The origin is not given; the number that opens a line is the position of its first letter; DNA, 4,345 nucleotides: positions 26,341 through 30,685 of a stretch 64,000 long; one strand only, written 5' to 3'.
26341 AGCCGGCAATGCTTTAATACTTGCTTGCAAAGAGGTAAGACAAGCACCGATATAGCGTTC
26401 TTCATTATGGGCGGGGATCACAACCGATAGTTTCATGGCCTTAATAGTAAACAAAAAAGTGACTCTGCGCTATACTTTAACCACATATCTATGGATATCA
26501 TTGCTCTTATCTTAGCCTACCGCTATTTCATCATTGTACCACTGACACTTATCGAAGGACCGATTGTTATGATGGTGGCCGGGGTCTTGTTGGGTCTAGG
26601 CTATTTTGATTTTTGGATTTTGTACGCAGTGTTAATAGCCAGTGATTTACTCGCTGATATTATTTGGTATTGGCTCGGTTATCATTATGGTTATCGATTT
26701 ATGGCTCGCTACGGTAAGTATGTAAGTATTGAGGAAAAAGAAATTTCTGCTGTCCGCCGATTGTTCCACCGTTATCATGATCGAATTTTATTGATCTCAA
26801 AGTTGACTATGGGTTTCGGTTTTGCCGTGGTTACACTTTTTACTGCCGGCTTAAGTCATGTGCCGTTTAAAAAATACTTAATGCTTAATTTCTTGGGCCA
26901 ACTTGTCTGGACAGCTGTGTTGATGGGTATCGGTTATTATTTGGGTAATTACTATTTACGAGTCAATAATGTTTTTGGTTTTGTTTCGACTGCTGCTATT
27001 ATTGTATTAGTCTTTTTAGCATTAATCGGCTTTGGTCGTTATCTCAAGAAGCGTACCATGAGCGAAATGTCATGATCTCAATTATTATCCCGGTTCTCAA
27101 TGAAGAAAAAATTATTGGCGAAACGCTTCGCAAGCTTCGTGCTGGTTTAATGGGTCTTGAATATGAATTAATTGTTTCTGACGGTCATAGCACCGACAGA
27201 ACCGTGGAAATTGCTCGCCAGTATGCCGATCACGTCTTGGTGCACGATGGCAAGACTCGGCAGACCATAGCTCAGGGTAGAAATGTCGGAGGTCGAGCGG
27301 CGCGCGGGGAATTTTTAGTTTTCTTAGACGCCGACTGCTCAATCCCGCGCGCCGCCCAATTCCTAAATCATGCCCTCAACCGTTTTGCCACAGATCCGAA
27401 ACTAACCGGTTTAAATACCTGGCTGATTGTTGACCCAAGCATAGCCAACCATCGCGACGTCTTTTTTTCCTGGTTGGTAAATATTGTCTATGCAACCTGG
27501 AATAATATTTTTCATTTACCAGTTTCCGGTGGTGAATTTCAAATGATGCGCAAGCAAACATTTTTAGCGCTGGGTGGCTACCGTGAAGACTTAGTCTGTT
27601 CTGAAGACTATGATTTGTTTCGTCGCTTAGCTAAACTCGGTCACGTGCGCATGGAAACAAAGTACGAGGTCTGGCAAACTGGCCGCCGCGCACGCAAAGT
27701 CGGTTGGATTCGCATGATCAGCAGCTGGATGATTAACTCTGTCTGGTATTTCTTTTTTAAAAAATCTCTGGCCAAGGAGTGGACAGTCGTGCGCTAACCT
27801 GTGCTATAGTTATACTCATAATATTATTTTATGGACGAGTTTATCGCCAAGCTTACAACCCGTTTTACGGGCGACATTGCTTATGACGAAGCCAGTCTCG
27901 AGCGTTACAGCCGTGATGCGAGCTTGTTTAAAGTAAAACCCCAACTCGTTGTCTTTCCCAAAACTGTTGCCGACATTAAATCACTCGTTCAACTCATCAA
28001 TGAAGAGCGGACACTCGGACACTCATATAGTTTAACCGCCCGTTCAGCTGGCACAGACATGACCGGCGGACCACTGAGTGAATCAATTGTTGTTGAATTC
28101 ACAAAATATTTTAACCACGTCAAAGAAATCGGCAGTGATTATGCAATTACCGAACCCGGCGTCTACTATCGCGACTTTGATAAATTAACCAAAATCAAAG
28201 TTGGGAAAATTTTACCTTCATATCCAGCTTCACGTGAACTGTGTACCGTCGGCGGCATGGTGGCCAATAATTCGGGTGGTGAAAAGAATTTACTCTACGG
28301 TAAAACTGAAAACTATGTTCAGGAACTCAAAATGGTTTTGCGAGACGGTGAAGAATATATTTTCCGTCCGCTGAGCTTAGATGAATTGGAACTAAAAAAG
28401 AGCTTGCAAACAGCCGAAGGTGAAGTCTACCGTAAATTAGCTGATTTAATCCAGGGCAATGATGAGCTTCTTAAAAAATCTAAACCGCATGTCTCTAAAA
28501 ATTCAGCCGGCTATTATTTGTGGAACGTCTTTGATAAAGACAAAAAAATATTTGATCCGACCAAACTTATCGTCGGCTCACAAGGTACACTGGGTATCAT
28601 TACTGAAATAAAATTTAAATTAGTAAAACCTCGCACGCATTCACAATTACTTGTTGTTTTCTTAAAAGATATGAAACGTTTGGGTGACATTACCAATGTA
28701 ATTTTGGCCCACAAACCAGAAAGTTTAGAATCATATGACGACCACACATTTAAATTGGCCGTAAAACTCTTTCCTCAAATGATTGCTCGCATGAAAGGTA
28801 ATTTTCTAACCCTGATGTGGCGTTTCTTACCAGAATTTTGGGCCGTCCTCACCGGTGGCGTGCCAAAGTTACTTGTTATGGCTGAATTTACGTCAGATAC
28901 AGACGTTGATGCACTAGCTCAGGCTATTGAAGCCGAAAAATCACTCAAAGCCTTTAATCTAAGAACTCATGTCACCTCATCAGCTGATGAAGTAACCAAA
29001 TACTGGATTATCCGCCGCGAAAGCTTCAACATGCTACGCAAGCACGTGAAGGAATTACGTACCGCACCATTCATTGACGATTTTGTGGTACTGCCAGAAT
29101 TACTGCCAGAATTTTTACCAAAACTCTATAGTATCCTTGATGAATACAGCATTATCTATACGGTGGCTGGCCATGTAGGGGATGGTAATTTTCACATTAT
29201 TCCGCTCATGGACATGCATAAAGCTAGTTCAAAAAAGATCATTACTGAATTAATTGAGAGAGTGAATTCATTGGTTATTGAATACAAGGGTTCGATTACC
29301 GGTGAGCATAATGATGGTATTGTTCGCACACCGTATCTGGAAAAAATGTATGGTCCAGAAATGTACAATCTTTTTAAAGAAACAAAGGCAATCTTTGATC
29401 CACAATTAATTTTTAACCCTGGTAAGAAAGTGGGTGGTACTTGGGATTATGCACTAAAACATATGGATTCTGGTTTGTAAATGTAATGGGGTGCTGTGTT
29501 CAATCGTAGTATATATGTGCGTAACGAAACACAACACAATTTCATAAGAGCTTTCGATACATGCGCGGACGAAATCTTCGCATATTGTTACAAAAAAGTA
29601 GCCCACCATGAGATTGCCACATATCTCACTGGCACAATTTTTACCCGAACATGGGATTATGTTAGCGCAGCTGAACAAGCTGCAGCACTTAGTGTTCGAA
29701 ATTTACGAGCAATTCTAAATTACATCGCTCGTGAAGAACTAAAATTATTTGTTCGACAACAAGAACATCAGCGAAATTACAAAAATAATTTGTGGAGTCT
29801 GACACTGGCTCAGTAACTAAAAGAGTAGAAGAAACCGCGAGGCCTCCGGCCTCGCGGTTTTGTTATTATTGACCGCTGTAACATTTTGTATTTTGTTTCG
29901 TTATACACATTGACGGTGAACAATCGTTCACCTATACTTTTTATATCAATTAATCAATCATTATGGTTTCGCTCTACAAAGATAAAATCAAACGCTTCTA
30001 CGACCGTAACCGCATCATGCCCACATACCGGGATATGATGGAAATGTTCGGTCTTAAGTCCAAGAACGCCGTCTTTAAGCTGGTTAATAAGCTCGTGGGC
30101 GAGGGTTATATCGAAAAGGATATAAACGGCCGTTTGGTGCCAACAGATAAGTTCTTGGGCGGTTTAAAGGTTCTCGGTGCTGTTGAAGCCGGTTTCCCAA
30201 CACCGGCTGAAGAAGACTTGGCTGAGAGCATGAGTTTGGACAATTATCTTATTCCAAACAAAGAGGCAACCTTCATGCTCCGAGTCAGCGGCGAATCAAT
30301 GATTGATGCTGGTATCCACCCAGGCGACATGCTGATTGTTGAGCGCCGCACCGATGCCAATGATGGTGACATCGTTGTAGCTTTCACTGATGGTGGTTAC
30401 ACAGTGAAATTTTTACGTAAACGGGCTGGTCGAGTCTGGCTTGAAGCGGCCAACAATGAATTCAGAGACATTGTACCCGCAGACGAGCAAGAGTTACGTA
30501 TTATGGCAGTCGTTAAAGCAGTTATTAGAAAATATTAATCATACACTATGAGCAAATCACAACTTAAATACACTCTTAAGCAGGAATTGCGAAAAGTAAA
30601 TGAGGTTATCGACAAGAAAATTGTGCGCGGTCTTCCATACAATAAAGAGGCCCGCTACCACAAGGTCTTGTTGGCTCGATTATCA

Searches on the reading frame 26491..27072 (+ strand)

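Call 26: search_protein_families(library=pfam, proteins=[window:26491-27072:+], max_evalue=0.01)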
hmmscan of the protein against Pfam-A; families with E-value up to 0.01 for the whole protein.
window:26491-27072:+ (194 aa): 1 family
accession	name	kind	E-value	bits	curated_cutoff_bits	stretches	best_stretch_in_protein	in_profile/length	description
PF09335.16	VTT_dom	-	4.5e-15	56.7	33.9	1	24-149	4-122/123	VTT domain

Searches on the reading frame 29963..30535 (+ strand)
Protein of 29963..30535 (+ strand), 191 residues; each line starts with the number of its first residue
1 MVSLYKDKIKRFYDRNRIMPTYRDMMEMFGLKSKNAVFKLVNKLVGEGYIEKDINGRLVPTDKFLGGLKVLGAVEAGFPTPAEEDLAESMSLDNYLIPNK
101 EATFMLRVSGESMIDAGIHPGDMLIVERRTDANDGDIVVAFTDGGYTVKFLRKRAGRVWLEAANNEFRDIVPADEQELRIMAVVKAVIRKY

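Call 26: search_protein_families(library=pfam, proteins=[window:29963-30535:+], max_evalue=0.01)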
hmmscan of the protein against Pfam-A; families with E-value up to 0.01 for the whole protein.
window:29963-30535:+ (191 aa): 2 families
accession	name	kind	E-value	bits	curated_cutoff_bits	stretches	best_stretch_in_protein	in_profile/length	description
PF00717.28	Peptidase_S24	-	1e-27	96.6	23.3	1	70-184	2-115/116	Peptidase S24-like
PF01726.22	LexA_DNA_bind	-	0.00013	22.1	23.7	1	9-53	15-59/65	LexA DNA binding domain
